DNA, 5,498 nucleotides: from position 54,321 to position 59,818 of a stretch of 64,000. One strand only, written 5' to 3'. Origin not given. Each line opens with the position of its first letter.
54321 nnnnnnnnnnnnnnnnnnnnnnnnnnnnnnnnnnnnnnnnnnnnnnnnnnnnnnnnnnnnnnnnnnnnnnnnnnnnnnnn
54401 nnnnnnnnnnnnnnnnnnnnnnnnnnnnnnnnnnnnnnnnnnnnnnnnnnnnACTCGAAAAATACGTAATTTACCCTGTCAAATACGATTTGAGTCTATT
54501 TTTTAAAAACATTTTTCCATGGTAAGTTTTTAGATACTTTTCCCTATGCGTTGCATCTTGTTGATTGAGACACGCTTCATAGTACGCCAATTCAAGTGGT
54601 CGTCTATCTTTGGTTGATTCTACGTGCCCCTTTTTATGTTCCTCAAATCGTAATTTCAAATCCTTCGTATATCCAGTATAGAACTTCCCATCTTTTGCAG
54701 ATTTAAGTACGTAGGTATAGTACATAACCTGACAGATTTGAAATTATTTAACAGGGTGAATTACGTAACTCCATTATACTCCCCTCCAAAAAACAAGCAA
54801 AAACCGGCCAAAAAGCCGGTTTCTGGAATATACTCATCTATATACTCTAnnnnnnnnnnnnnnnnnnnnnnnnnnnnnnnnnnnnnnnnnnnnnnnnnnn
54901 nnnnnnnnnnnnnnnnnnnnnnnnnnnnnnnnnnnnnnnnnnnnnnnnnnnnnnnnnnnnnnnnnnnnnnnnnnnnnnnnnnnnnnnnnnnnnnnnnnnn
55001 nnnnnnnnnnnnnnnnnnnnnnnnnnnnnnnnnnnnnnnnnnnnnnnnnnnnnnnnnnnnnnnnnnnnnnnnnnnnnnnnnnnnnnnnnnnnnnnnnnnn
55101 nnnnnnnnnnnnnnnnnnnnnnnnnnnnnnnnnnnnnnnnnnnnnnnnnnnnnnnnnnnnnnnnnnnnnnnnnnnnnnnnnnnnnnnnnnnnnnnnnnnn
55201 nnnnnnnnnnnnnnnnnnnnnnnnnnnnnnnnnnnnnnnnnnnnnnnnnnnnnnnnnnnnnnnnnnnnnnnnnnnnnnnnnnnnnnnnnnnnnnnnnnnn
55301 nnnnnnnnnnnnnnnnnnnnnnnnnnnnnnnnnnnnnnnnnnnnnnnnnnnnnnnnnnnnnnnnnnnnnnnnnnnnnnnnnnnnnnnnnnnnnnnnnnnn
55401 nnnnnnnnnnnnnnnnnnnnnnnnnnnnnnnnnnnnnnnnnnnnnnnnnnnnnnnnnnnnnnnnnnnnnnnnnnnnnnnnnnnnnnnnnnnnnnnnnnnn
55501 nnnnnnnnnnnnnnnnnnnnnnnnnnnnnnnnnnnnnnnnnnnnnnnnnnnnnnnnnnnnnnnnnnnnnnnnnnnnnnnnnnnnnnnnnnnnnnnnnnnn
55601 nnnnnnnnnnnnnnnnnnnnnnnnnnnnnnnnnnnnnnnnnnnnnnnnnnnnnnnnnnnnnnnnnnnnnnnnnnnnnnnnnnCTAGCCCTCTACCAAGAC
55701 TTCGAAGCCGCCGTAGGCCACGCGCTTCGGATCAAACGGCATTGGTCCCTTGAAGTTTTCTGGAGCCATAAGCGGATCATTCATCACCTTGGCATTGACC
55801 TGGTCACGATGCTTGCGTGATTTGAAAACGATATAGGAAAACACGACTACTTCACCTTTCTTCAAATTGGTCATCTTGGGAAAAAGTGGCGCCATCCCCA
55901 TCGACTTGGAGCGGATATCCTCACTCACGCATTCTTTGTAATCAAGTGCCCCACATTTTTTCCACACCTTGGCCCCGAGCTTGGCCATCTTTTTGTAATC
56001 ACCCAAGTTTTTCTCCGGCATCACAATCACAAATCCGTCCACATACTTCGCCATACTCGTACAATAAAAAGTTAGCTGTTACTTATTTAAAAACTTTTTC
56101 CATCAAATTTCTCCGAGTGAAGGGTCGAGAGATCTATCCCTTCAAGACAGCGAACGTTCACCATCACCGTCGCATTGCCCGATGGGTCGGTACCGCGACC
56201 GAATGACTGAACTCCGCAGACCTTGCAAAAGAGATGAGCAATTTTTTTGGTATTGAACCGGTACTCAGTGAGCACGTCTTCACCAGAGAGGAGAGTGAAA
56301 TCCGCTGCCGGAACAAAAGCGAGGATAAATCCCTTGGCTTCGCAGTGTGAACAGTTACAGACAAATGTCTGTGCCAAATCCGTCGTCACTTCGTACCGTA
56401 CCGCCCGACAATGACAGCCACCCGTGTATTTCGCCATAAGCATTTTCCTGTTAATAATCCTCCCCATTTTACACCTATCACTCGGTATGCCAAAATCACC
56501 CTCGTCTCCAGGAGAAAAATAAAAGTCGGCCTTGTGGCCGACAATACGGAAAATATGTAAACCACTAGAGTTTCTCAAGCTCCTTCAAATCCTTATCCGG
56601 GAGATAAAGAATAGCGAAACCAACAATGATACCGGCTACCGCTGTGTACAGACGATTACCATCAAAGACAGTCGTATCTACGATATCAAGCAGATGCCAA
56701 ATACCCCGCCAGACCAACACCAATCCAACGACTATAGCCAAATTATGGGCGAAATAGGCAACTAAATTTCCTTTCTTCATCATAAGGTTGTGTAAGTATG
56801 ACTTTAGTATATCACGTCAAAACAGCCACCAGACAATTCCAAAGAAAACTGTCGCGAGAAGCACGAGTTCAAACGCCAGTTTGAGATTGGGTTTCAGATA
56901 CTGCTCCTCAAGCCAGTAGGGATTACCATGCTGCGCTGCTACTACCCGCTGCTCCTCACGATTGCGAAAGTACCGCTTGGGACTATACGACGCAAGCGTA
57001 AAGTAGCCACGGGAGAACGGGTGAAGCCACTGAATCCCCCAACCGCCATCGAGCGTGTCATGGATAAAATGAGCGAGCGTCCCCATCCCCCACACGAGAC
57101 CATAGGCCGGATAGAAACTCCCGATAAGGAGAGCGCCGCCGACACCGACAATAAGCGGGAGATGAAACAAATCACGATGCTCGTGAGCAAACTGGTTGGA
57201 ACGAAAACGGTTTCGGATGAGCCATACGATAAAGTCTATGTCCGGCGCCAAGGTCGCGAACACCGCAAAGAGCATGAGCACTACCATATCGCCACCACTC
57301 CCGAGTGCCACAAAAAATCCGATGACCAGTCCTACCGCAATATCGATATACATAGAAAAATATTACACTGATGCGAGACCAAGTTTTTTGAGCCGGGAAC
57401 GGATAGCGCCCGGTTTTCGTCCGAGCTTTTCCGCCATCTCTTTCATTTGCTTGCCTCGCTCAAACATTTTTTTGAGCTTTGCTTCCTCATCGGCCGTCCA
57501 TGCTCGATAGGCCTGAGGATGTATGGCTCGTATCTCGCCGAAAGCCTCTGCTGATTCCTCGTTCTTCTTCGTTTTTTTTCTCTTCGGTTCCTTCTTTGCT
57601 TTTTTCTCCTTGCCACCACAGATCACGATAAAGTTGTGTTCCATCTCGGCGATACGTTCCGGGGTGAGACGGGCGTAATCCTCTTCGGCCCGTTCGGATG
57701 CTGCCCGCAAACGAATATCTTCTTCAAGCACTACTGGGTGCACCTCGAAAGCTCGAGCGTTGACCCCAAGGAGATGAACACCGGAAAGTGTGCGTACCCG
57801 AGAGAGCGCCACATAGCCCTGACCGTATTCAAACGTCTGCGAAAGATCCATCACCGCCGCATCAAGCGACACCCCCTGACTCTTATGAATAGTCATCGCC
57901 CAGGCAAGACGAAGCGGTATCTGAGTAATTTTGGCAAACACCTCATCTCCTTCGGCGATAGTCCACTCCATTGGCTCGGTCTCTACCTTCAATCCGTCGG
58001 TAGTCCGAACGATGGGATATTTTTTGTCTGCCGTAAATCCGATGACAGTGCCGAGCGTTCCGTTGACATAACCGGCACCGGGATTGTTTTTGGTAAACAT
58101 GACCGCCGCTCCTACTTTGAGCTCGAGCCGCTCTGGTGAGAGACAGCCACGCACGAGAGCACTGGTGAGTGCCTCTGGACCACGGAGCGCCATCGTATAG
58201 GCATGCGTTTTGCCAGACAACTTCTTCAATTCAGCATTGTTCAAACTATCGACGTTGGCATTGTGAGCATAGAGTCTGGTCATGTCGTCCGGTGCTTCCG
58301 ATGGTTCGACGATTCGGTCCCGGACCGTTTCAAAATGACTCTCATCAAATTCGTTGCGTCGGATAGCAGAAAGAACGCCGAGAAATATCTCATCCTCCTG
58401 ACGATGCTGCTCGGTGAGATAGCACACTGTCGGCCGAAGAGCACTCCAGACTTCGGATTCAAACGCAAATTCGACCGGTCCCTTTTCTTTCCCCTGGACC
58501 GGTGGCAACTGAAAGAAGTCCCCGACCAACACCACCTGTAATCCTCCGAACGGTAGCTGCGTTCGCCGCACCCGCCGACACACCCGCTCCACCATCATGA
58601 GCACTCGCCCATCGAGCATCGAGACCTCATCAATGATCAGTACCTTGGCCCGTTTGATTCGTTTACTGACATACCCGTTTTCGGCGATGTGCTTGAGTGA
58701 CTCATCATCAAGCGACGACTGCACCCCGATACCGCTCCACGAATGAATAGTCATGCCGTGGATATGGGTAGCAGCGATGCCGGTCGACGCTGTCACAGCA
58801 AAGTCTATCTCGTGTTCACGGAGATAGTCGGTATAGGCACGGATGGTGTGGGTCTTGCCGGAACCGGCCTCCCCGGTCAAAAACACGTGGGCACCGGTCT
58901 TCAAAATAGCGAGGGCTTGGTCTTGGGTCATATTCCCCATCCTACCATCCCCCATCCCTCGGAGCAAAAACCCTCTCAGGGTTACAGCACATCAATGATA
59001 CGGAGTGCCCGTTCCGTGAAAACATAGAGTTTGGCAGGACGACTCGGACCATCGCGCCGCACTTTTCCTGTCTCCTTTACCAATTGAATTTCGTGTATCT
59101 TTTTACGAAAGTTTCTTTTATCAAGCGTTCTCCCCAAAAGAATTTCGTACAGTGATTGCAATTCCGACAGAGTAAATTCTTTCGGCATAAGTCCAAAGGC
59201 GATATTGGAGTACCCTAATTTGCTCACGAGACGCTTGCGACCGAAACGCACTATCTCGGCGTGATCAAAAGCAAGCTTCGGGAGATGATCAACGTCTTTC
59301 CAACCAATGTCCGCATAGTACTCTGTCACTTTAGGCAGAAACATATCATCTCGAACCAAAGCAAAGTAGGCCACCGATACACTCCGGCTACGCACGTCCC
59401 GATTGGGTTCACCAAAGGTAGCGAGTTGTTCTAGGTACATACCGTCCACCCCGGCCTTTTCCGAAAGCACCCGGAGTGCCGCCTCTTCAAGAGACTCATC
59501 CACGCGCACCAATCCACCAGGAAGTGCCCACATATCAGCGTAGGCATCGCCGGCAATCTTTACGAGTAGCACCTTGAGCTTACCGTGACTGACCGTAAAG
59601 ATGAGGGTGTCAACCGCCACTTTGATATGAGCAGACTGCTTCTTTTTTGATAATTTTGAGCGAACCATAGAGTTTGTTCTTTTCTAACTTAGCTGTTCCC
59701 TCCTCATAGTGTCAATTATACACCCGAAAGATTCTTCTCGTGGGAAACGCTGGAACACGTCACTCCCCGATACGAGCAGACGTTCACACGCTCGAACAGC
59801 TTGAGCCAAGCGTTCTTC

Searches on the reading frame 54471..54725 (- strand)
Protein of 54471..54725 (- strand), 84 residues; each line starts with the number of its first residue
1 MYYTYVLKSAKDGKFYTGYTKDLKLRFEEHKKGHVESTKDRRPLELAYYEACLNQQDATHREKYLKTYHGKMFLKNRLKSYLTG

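Call 21: search_protein_families(library=pfam, proteins=[window:54471-54725:-], max_evalue=0.001)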
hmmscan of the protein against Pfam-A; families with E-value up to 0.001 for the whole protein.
window:54471-54725:- (84 aa): 1 family
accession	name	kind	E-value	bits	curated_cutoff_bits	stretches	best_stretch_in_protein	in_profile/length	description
PF01541.30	GIY-YIG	-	1.6e-14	54.4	22.6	1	1-71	1-74/78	GIY-YIG catalytic domain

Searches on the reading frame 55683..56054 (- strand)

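Call 21: search_protein_families(library=pfam, proteins=[window:55683-56054:-], max_evalue=0.001)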
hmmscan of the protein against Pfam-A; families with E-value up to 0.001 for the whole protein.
window:55683-56054:- (123 aa): 1 family
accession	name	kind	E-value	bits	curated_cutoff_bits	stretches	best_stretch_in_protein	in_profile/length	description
PF07237.17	DUF1428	-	4.3e-32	110.8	27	1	3-108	1-101/102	Protein of unknown function (DUF1428)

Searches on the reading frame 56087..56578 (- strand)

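Call 21: search_protein_families(library=pfam, proteins=[window:56087-56578:-], max_evalue=0.001)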
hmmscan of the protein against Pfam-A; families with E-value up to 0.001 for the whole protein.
window:56087-56578:- (163 aa): 1 family
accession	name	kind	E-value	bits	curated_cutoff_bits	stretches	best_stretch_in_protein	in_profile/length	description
PF04828.22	GFA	-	4.8e-15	56.1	24.3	1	51-145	2-99/115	Glutathione-dependent formaldehyde-activating enzyme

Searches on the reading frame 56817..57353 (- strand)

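Call 21: search_protein_families(library=pfam, proteins=[window:56817-57353:-], max_evalue=0.001)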
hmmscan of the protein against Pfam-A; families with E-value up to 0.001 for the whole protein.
window:56817-57353:- (178 aa): 1 family
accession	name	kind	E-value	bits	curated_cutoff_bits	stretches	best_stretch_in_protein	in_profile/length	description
PF04307.19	YdjM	-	1.7e-12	47.6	29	1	5-121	7-127/176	YdjM inner membrane protein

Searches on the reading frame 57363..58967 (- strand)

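Call 21: search_protein_families(library=pfam, proteins=[window:57363-58967:-], max_evalue=0.001)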
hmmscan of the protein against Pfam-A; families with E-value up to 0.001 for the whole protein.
window:57363-58967:- (534 aa): 9 families
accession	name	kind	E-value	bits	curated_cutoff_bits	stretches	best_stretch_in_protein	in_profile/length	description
PF05970.20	PIF1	-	6.9e-35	121.1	25.9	1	21-192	18-191/223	PIF1-like helicase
PF13604.12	AAA_30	-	8.6e-17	61.9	27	1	13-209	4-175/191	AAA domain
PF13245.12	AAA_19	-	3.2e-14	53.7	25.1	1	17-157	3-132/134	AAA domain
PF13401.12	AAA_22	-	9.6e-08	32.9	27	1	24-149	4-122/130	AAA domain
PF21530.3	Pif1_2B_dom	-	1.9e-07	31.1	23.9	1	271-311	6-47/47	DNA helicase Pif1, 2B domain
PF02689.20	Herpes_Helicase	-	3.6e-07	29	27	0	357-393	732-770/808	Helicase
PF13191.12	AAA_16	-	9.5e-05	23.4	32.6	1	25-56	22-55/167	AAA ATPase domain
PF07728.20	AAA_5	-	9.6e-05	22.8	22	1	27-129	1-89/139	AAA domain (dynein-related subfamily)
PF07693.20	KAP_NTPase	-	0.00062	19.6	20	0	23-115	18-96/293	KAP family P-loop domain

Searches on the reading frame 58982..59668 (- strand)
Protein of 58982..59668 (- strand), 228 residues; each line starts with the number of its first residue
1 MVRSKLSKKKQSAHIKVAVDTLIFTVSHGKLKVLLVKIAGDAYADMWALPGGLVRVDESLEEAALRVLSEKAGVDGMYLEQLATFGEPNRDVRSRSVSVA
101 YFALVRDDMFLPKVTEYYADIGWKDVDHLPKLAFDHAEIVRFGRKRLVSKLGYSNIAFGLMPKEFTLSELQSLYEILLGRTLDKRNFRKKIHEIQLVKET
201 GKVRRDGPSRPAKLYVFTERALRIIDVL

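Call 81: search_protein_families(library=pfam, proteins=[window:58982-59668:-], max_evalue=0.00001)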
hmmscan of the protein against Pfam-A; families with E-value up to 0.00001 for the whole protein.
window:58982-59668:- (228 aa): 3 families
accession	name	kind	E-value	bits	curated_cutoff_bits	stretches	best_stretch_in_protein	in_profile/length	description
PF21906.2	NrtR_WHD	-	1.2e-25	89.9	27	1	157-217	1-61/61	NrtR DNA-binding winged helix domain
PF19368.5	AraR_C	-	3.5e-13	50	23.8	1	153-222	1-71/82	AraR C-terminal winged HTH domain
PF00293.34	NUDIX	-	1.2e-12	48.4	21.1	1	18-140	5-131/134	NUDIX domain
